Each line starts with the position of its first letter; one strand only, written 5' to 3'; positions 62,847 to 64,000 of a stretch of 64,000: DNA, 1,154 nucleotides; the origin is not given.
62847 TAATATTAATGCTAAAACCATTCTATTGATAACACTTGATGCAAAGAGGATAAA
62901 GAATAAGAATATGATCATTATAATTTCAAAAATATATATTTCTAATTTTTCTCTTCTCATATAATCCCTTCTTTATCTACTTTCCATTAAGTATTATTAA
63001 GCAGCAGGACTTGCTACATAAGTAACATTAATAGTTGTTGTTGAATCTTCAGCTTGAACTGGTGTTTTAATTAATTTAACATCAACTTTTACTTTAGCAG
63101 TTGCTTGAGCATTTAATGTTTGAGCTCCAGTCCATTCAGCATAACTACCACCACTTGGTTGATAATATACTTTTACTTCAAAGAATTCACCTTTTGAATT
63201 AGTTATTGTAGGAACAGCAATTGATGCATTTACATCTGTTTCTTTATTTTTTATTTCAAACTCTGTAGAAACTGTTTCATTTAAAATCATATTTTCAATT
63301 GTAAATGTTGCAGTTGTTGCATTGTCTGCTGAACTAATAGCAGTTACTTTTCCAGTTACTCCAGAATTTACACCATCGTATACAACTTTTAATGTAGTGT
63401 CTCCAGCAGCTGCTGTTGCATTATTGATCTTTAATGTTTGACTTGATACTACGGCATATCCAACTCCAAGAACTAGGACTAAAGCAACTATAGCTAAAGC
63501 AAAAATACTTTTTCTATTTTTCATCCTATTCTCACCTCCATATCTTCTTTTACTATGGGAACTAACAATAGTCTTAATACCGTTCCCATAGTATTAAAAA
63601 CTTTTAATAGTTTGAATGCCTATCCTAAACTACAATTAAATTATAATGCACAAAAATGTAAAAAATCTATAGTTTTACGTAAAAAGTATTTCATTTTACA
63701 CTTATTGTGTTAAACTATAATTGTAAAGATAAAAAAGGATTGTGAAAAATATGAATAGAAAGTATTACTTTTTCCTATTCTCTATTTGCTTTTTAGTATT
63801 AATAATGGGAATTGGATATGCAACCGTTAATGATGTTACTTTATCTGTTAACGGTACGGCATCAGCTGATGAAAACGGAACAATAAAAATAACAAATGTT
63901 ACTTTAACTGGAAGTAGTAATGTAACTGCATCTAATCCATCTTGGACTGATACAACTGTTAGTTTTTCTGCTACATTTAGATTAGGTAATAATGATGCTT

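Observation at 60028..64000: SipW-type signal peptidase fused to an ~8-TM domain, flanked by two TasA/camelysin-like paralogues sharing a G[IV]GYA[TV]V motif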

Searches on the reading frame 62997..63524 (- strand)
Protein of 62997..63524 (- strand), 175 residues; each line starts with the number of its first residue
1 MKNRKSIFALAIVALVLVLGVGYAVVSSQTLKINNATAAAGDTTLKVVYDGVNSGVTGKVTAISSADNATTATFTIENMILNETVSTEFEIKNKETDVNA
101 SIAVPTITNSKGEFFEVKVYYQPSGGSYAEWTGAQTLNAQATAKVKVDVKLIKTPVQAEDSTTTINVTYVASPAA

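Call 5: search_protein_families(library=pfam, proteins=[window:62997-63524:-], max_evalue=1)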
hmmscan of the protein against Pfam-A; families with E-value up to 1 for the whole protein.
window:62997-63524:- (175 aa): 3 families
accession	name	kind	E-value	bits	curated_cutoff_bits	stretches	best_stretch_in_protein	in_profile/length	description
PF10099.14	RskA_C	-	0.055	14.2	29.4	1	10-70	2-62/135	Anti-sigma-K factor rskA, C-terminal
PF20134.4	DUF6524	-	0.064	13.4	27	0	114-145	11-41/131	Family of unknown function (DUF6524)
PF13567.11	DUF4131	-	0.1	12.7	31.6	1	4-71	26-84/165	Domain of unknown function (DUF4131)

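Call 6: search_protein_families(library=ncbifam, proteins=[window:62997-63524:-], max_evalue=1)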
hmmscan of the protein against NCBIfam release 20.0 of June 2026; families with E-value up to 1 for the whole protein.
window:62997-63524:- (175 aa): 0 families

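Call 15: find_homologous_proteins(query=window:62997-63524:-, max_evalue=0.01)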
Query window:62997-63524:- (175 aa): 423 proteins with E <= 0.01 among 1186 candidates; the best 120 are listed.
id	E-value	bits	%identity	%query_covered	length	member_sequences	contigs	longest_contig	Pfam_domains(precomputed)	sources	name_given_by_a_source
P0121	3.2e-97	340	97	100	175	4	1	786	-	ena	-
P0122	5.7e-87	307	88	100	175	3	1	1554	-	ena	-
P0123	9.4e-86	303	86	100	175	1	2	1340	-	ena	-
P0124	3.4e-81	289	83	100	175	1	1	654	-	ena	-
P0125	1.3e-80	287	83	100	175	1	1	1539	-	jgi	jgi:hypothetical protein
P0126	1.3e-80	287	83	100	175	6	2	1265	-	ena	-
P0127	7.1e-78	278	79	100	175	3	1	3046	-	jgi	-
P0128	2.0e-76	273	79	99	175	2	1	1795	-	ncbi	-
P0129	2.4e-74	266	77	99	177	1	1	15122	-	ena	-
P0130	1.1e-73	264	78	100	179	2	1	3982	-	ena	-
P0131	1.1e-59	219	66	100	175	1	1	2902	-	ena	-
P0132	1.8e-57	212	64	99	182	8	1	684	-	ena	-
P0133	2.4e-56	208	64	100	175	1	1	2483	-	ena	-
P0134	7.5e-54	200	64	100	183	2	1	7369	-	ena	-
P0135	1.1e-53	199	63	99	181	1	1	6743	-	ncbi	-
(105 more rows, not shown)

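Call 24: search_solved_structures(query=A1, max_evalue=10, show_alignments=2)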
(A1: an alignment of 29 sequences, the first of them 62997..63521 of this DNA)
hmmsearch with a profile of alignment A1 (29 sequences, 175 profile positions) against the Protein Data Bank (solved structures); distinct sequences matched with E-value up to 10: 3.
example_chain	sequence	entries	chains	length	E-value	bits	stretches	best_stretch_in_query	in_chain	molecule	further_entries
8b02_A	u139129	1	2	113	0.0086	18.9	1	101-161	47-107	DRBM domain-containing protein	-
1p6t_A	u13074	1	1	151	0.27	14.1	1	35-101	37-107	Potential copper-transporting ATPase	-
9lab_B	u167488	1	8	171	0.6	12.9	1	1-75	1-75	MSHA major pilin subunit MshA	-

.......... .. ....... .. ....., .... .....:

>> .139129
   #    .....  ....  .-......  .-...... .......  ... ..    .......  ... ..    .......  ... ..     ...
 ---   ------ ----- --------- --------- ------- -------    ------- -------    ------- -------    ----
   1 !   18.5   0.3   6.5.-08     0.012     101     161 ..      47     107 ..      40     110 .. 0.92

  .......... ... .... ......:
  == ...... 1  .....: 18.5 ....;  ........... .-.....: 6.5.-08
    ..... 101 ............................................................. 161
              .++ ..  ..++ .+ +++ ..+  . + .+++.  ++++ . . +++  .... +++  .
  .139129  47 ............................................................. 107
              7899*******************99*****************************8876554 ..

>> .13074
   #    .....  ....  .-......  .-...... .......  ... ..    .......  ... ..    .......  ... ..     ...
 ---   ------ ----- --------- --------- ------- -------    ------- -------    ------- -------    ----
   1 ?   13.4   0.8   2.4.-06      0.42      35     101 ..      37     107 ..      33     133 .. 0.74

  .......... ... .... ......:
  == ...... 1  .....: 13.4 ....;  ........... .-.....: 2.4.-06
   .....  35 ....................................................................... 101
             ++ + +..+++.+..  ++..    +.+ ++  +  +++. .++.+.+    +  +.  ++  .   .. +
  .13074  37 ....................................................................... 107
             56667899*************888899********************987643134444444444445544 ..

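Call 30: predict_structure(alignment_id=A1)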
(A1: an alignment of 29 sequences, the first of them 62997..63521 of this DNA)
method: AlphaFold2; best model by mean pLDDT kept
length: 174 residues; sequences in the alignment: 29
mean_pLDDT: 88.2   pTM: 0.75
mean pLDDT of the five models: 88.2, 85.6, 80.0, 75.3, 70.6
residues with pLDDT >= 90: 134; 70-90: 16; 50-70: 2; < 50: 22
segments of 3 or more residues with pLDDT < 50: 1-19, 21-23
pLDDT, mean of each block of 10 residues (from residue 1): 38 43 66 88 95 97 98 97 98 97 98 98 96 97 99 96 97 91
secondary structure, 60 per line:
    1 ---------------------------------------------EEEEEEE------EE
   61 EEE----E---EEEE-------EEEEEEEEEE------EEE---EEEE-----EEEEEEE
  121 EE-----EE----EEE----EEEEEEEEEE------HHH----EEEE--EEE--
elements in order: E46-52 E59-63 E72-75 E83-92 E99-101 E105-108 E114-122 E134-136 E141-150 E164-167 E170-172

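Call 44: search_protein_representatives(alignment_id=A1)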
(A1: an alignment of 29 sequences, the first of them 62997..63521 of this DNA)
Query: 29 sequences, 175 profile positions. Proteins with E-value up to 0.001 (for the whole library): 1444; up to 1e-10: 512; up to 1e-30: 27. The best 150 are listed.
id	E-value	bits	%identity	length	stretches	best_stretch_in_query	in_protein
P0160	1.1e-70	253.0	-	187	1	1-174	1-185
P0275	6.2e-67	240.9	-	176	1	1-174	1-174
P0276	1.2e-60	220.4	-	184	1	1-174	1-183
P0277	3.5e-54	199.4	-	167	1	1-173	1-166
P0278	1.1e-49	184.7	-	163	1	1-172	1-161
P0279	1.9e-48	180.7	-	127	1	1-110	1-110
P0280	6.9e-37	143.0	-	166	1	1-174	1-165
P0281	8.6e-37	142.7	-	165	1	1-173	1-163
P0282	1.7e-35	138.5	-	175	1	1-174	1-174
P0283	2.1e-35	138.2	-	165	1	1-173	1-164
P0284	6.7e-35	136.6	-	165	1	1-173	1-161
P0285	2.2e-34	134.8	-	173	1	1-174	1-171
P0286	2.5e-34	134.7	-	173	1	1-174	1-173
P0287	4.3e-34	133.9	-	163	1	1-174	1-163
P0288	6.0e-34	133.5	-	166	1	1-174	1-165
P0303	2.0e-30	122.0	-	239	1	3-174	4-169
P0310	1.8e-29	118.9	-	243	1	1-174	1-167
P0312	5.6e-29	117.3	-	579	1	1-172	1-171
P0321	1.3e-27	112.8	-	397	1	1-174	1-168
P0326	5.0e-27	110.9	-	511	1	1-172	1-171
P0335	3.8e-26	108.1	-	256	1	5-174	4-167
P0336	5.6e-26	107.5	-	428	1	1-173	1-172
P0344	3.8e-25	104.8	-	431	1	1-173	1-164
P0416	4.1e-19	85.1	-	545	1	1-174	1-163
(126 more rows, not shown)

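Call 58: fold_search(model_id=the predicted structure, library=pdb)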
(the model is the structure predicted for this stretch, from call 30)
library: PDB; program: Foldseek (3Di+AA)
matches with E <= 10: 1445; with E <= 0.001: 2
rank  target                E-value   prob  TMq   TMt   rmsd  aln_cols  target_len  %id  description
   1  7pnb_A                6.3e-04  1.00  0.54  0.52   8.3       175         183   11  Sulfolobus acidocaldarius 0406 filament. (released 2022-09-14)
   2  3bfq_G                8.7e-04  0.97  0.24  0.29  19.2       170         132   13  Crystal structure of truncated FimG (FimGt) in complex with the donor strand peptide of FimF (DSF) (released 2008-03-04)
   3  7ueg_A                1.0e-03  1.00  0.41  0.40   9.9       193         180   15  Cryo-EM of bundling pili from Pyrobaculum calidifontis (released 2022-06-29)
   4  5iqo_A                2.5e-03  0.92  0.24  0.29  19.3       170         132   13  Crystal structure of the E. coli type 1 pilus subunit FimG (engineered variant with substitutions Q134E and S138E; N-t (released 2016-07-06)
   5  4y2l_F                2.7e-03  1.00  0.37  0.42  13.8       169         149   12  Structure of CFA/I pili major subunit CfaB trimer (released 2016-08-10)
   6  4y2l_A                3.1e-03  0.99  0.35  0.39  13.3       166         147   14  Structure of CFA/I pili major subunit CfaB trimer (released 2016-08-10)
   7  4y2l_B                5.0e-03  0.99  0.37  0.41  13.2       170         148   11  Structure of CFA/I pili major subunit CfaB trimer (released 2016-08-10)
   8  5l7r_A                5.6e-03  0.93  0.29  0.12  17.1       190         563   13  Crystal structure of BvGH123 (released 2017-03-22)
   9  6tqr_A                5.9e-03  1.00  0.31  0.40   4.1        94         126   13  The crystal structure of the MSP domain of human VAP-A in complex with the Phospho-FFAT motif of STARD3. (released 2020-11-18)
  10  8psv_A                6.9e-03  0.85  0.27  0.28  15.3       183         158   12  2.7 A cryo-EM structure of in vitro assembled type 1 pilus rod (released 2024-04-10)
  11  4y2l_D                7.3e-03  0.99  0.36  0.40  14.3       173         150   11  Structure of CFA/I pili major subunit CfaB trimer (released 2016-08-10)
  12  4y2n_C                7.3e-03  0.98  0.35  0.40  13.5       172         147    9  Structure of CFA/I pili major subunit CfaB trimer (released 2016-08-10)
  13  5iqm_A                8.2e-03  0.91  0.25  0.31   6.7       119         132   11  Crystal structure of the E. coli type 1 pilus subunit FimG (engineered variant with substitution Q134E; N-terminal Fim (released 2016-07-06)
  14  7fe0_A                8.2e-03  0.85  0.23  0.22  16.5       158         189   11  AvmM Catalyzes Macrocyclization in Alchivemycin A Biosynthesis (released 2021-09-01)
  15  9fwz_E                8.2e-03  0.84  0.27  0.32  15.5       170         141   11  Cryo-EM structure of the type 1 pilus assembly platform as part of the FimA-bound chaperone-usher pilus complex (Local (released 2025-06-04)
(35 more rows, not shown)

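Call 76: search_protein_families(library=pfam, alignment_id=A4, max_evalue=0.1)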
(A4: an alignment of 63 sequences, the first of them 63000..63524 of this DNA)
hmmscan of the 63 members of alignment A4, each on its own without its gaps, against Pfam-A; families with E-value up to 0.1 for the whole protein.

A. member 1, window:63000-63524:- (175 aa): 2 families
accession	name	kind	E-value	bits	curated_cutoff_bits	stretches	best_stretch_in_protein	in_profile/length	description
PF10099.14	RskA_C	-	0.055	14.2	29.4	1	10-70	2-62/135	Anti-sigma-K factor rskA, C-terminal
PF20134.4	DUF6524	-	0.064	13.4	27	0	114-145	11-41/131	Family of unknown function (DUF6524)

B. families by the number of members that match (of 63 scanned): 73 families (the first 25 are shown)
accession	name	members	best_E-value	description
PF11614.14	FixG_C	7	0.005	IG-like fold at C-terminal of FixG, putative oxidoreductase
PF05031.18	NEAT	5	0.0051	Iron Transport-associated domain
PF07610.17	DUF1573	3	0.005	Protein of unknown function (DUF1573)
PF06280.18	fn3_5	3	0.011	Fn3-like domain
PF10099.14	RskA_C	3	0.023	Anti-sigma-K factor rskA, C-terminal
PF22073.2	Cep192_D4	2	0.0065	Cep192 domain 4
PF04442.19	CtaG_Cox11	2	0.007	Cytochrome c oxidase assembly protein CtaG/Cox11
PF21160.3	PrkC-like_PASTA-like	2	0.0082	Serine/threonine protein kinase-like, C-terminal PASTA-like domain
PF14221.11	DUF4330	2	0.015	Domain of unknown function (DUF4330)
PF24972.1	GBD_ATRN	2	0.059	Attractin GBD-like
PF22067.2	Cep192_D3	1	0.00078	Cep192 domain 3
PF23619.1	Ig_VWA7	1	0.0019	VWA7 Ig-like domain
PF06199.17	Phage_tail_2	1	0.0025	Phage tail tube protein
PF15780.11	ASH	1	0.0035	Abnormal spindle-like microcephaly-assoc'd, ASPM-SPD-2-Hydin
PF25549.1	DUF7927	1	0.0046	Domain of unknown function (DUF7927)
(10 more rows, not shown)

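Call 77: search_solved_structures(query=A4, max_evalue=10, show_alignments=0)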
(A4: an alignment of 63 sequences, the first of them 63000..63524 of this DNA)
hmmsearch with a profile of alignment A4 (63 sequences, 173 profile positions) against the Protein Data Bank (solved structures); distinct sequences matched with E-value up to 10: 1.
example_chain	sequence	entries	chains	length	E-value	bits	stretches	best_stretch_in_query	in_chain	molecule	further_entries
8zpu_A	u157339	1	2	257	1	12.5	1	78-126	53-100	scFv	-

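Call 79: search_protein_families(library=pfam, proteins=[P0321, P0312, P0326, P0336, P0344, P0416, P0303, P0310, P0335], max_evalue=0.01)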
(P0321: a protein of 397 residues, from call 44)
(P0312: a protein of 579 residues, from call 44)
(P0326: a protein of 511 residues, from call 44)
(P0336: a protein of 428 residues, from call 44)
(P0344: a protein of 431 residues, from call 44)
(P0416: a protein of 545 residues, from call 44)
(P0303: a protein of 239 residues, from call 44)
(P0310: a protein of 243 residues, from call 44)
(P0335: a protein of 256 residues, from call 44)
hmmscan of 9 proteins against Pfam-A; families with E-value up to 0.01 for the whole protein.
P0321 (397 aa): 7 families
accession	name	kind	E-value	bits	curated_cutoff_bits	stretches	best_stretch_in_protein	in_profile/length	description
PF14890.11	Intein_splicing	-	6.4e-10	39.5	35.8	1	253-393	1-155/155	Intein splicing domain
PF07591.16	PT-HINT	-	3.7e-09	37.4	27.7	1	254-395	3-131/137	Pretoxin HINT domain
PF08517.17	AXH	-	5.5e-08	33.8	33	1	247-352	1-113/116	Ataxin-1 and HBP1 module (AXH)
PF05203.21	Hom_end_hint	-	1.1e-07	32.5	32.1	1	246-274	1-29/228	Hom_end-associated Hint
PF01079.26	Hint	-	2.4e-07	31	29.7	1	244-328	11-96/213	Hint module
PF14623.11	Vint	-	5.2e-05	23.5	27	1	246-326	2-72/166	Hint-domain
PF13403.11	Hint_2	-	0.0012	19.6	28.4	0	245-280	1-35/147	Hint domain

P0312 (579 aa): 0 families

P0326 (511 aa): 0 families

P0336 (428 aa): 0 families

P0344 (431 aa): 1 family
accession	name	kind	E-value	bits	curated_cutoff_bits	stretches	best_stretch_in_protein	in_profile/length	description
PF13306.12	LRR_5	-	1.3e-27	96.7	27.7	1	303-408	17-120/127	BspA type Leucine rich repeat region (6 copies)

P0416 (545 aa): 1 family
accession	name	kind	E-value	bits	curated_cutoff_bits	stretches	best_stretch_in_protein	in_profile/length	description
PF13306.12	LRR_5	-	5.3e-06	26.8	27.7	0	423-451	21-49/127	BspA type Leucine rich repeat region (6 copies)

P0303 (239 aa): 0 families

P0310 (243 aa): 0 families

P0335 (256 aa): 0 families

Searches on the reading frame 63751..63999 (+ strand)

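Call 5: search_protein_families(library=pfam, proteins=[window:63751-63999:+], max_evalue=1)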
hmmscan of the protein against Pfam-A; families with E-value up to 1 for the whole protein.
window:63751-63999:+ (83 aa): 1 family
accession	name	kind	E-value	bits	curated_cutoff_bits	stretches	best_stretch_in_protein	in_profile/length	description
PF10988.14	DUF2807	-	0.0033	17.6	24.2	1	25-74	104-153/181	Putative auto-transporter adhesin, head GIN domain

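Call 6: search_protein_families(library=ncbifam, proteins=[window:63751-63999:+], max_evalue=1)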
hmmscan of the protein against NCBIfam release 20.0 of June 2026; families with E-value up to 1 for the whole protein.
window:63751-63999:+ (83 aa): 1 family
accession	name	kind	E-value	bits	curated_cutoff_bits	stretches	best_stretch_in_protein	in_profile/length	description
NF053819.1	EF0750_LPXTG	subfamily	0.098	13.2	47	1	1-62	1-55/105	EF2685/EF0750 family sortase-dependent surface protein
